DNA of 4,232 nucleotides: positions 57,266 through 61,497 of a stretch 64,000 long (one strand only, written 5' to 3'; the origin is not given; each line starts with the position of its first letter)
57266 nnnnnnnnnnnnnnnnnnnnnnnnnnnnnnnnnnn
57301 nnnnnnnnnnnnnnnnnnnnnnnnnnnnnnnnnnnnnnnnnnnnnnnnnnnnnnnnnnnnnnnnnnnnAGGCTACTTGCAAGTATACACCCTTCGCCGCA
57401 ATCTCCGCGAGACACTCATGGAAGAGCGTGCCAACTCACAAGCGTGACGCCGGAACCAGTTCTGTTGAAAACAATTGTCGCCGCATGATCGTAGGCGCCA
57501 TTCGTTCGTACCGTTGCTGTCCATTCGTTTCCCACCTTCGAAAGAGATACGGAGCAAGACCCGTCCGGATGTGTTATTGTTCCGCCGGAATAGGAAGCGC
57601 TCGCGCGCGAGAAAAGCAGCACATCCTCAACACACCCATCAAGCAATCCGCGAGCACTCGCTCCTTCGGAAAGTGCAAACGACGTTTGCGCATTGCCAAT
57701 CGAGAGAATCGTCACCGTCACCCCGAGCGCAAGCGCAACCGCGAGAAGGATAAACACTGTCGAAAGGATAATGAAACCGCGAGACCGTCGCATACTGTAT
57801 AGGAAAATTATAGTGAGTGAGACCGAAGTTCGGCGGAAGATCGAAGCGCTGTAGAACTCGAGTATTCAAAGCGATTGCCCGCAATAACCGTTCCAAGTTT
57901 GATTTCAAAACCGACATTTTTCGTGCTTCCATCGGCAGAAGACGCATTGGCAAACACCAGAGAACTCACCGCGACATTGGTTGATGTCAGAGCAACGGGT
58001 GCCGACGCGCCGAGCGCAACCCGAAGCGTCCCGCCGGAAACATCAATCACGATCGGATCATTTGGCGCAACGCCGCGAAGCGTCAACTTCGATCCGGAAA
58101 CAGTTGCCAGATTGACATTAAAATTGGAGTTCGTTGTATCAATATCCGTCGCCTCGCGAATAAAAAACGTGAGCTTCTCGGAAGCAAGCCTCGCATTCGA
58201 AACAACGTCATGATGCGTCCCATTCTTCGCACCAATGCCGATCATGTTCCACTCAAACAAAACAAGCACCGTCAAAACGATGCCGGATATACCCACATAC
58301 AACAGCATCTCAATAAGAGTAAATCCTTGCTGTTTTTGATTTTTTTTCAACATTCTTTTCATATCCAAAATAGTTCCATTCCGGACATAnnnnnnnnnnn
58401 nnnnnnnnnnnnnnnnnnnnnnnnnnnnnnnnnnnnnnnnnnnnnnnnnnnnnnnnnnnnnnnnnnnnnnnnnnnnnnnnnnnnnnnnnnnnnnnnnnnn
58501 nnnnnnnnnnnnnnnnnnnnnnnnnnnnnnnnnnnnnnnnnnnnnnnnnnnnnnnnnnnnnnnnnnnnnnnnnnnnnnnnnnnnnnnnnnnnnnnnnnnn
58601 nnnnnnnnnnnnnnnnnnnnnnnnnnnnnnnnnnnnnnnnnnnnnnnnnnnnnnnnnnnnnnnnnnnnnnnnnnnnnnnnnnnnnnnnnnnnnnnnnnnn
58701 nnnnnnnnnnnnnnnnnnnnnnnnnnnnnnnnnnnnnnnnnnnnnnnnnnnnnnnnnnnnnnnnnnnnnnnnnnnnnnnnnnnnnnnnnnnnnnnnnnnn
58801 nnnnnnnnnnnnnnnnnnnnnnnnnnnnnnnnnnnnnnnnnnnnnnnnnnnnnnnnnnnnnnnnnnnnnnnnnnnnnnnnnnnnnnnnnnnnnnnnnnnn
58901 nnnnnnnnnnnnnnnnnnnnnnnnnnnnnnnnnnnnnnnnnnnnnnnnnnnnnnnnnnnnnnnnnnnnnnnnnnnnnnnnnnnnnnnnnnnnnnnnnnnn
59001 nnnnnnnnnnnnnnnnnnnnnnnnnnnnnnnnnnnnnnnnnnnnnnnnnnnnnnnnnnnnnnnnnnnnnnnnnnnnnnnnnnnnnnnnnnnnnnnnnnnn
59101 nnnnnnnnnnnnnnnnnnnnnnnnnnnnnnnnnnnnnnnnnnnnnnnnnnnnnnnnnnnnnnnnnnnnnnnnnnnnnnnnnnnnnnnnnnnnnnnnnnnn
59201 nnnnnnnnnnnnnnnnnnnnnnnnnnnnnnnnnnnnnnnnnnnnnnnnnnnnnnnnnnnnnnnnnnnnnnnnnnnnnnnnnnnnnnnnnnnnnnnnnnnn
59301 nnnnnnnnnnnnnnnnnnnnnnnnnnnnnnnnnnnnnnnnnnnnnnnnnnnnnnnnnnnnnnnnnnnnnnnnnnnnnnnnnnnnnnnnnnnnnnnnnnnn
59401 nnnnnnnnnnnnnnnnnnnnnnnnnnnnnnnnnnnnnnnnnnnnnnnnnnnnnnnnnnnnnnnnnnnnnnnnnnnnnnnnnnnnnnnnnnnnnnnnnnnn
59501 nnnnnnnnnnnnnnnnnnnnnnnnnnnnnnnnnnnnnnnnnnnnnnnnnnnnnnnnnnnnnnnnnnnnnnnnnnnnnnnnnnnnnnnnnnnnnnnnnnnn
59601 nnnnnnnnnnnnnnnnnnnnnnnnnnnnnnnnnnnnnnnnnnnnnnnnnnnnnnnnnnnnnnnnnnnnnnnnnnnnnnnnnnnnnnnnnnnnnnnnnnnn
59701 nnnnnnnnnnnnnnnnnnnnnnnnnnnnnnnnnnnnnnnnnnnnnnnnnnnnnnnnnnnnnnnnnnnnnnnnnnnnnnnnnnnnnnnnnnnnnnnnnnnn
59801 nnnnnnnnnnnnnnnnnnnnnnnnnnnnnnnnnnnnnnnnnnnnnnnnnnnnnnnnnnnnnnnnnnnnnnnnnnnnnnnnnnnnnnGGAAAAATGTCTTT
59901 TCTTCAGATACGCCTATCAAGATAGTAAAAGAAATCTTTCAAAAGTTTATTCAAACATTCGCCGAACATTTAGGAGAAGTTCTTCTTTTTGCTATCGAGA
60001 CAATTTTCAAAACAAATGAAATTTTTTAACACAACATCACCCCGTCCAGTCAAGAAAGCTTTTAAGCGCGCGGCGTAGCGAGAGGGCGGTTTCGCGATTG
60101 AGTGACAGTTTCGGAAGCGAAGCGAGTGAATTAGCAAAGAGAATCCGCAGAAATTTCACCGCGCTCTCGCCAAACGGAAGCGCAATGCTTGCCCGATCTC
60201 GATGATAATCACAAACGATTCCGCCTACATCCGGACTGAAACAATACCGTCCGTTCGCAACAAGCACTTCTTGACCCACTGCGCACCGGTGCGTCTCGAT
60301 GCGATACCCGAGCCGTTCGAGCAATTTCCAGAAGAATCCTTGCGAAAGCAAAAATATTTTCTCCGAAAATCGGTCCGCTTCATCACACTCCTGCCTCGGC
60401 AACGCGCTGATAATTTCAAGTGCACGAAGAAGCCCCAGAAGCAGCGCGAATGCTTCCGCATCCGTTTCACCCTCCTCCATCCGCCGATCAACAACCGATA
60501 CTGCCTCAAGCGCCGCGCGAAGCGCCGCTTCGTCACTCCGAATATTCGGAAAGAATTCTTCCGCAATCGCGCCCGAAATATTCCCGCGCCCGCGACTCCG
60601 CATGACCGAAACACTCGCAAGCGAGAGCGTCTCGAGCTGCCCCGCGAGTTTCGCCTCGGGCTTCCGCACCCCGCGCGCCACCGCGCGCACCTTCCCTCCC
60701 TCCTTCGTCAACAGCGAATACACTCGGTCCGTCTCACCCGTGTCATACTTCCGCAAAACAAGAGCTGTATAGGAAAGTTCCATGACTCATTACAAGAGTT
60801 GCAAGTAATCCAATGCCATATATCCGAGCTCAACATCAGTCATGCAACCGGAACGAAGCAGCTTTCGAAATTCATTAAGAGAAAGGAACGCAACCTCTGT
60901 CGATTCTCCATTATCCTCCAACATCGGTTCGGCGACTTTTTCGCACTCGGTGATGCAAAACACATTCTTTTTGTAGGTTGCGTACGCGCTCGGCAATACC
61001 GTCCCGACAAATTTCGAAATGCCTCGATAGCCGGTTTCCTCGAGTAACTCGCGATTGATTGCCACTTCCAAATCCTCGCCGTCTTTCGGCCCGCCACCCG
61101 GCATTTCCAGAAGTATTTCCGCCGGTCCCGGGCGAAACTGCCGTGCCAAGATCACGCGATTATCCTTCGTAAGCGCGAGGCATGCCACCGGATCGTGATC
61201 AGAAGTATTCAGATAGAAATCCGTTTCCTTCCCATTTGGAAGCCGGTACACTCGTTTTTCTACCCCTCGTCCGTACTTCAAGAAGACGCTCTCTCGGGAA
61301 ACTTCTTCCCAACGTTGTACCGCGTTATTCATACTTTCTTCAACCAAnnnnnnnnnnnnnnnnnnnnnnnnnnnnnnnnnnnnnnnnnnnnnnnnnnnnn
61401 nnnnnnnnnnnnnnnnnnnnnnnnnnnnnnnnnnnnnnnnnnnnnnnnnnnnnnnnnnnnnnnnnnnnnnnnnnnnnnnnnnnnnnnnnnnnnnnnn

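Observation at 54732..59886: Type IV pilus-like locus with unusual fusions: a pilin with a beta-propeller tip and a PilM-PilN-LytR_C protein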

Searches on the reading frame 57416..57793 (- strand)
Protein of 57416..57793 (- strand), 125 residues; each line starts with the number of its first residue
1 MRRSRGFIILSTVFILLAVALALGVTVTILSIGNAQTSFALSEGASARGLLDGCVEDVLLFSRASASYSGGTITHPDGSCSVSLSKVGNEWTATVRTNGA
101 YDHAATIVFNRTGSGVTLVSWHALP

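Call 3: search_protein_families(library=pfam, proteins=[window:57416-57793:-], max_evalue=1)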
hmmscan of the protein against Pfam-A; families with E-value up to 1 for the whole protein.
window:57416-57793:- (125 aa): 2 families
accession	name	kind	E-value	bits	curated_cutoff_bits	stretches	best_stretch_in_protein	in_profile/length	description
PF23038.1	KOW6_SPT51-2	-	0.011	15.6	27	1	76-97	26-47/51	Transcription elongation factor SPT5 homolog 1/2, KOW6 domain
PF13157.11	Enas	-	0.028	14.9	22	0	6-46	38-77/112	Endospore appendages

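Call 4: search_protein_families(library=ncbifam, proteins=[window:57416-57793:-], max_evalue=1)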
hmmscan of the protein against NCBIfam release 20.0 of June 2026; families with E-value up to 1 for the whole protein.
window:57416-57793:- (125 aa): 0 families

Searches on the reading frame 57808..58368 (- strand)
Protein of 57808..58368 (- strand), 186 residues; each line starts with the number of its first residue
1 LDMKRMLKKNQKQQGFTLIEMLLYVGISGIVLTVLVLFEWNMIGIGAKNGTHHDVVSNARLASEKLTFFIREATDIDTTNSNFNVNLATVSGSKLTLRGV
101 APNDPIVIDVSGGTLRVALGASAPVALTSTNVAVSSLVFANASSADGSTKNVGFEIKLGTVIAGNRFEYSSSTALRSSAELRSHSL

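Call 3: search_protein_families(library=pfam, proteins=[window:57808-58368:-], max_evalue=1)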
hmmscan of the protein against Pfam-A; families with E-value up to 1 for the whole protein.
window:57808-58368:- (186 aa): 1 family
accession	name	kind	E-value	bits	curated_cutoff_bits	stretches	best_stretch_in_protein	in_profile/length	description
PF07963.17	N_methyl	-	2.6e-07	30.4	21.2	1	11-35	2-26/27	Prokaryotic N-terminal methylation motif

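Call 4: search_protein_families(library=ncbifam, proteins=[window:57808-58368:-], max_evalue=1)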
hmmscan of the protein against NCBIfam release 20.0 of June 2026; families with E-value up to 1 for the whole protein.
window:57808-58368:- (186 aa): 10 families
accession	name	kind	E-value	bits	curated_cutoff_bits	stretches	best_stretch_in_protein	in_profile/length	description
TIGR02532.1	IV_pilin_GFxxxE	domain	0.001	18.8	16.3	1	13-35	1-23/24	prepilin-type N-terminal cleavage/methylation domain-containing protein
NF038304.1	EPS_HpsC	equivalog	0.0016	18.1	200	1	6-43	13-50/318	hormogonium polysaccharide secretion pseudopilin HpsC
TIGR01708.2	typeII_sec_gspH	equivalog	0.012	15.6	80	1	13-37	1-25/169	type II secretion system minor pseudopilin GspH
NF007848.0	PRK10557.1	equivalog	0.018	14.3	120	1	7-32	4-29/192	prepilin peptidase-dependent protein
NF040982.1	ComGD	equivalog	0.029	14.8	70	1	13-37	1-25/139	competence type IV pilus minor pilin ComGD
TIGR02599.1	TIGR02599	subfamily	0.038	13.2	256.5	1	15-74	1-60/361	Verru_Chthon cassette protein C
NF041775.1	typeIV_PilA_Myxo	equivalog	0.043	13.8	400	1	6-35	3-32/214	type IV pilin protein PilA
NF007800.0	PRK10506.1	equivalog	0.053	13.3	158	1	9-41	4-35/163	prepilin peptidase-dependent protein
NF040999.1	pilin_ComGC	equivalog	0.084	13.1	75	1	13-36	1-24/84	competence type IV pilus major pilin ComGC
NF007862.0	PRK10574.1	equivalog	0.09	12.9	138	1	11-32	2-23/145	prepilin peptidase-dependent pilin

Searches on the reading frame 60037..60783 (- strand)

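Call 8: search_protein_families(library=pfam, proteins=[window:60037-60783:-], max_evalue=0.001)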
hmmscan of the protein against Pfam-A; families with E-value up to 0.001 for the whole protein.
window:60037-60783:- (248 aa): 2 families
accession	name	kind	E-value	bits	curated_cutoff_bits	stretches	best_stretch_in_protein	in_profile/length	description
PF11967.14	RecO_N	-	3.5e-14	53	27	1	1-70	1-72/80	Recombination protein O N terminal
PF02565.21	RecO_C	-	3.6e-11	43.5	22.1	1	86-246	5-147/157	Recombination protein O C terminal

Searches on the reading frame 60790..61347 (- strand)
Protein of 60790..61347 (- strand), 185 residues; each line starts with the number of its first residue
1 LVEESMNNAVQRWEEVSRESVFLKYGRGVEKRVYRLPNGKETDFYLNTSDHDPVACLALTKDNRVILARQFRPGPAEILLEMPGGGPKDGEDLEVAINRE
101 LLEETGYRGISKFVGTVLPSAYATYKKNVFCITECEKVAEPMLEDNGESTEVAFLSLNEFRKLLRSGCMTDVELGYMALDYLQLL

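Call 8: search_protein_families(library=pfam, proteins=[window:60790-61347:-], max_evalue=0.001)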
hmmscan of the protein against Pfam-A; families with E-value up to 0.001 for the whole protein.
window:60790-61347:- (185 aa): 1 family
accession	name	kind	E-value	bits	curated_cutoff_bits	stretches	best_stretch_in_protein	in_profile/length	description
PF00293.34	NUDIX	-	1.4e-14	54.6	21.1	1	53-161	5-120/134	NUDIX domain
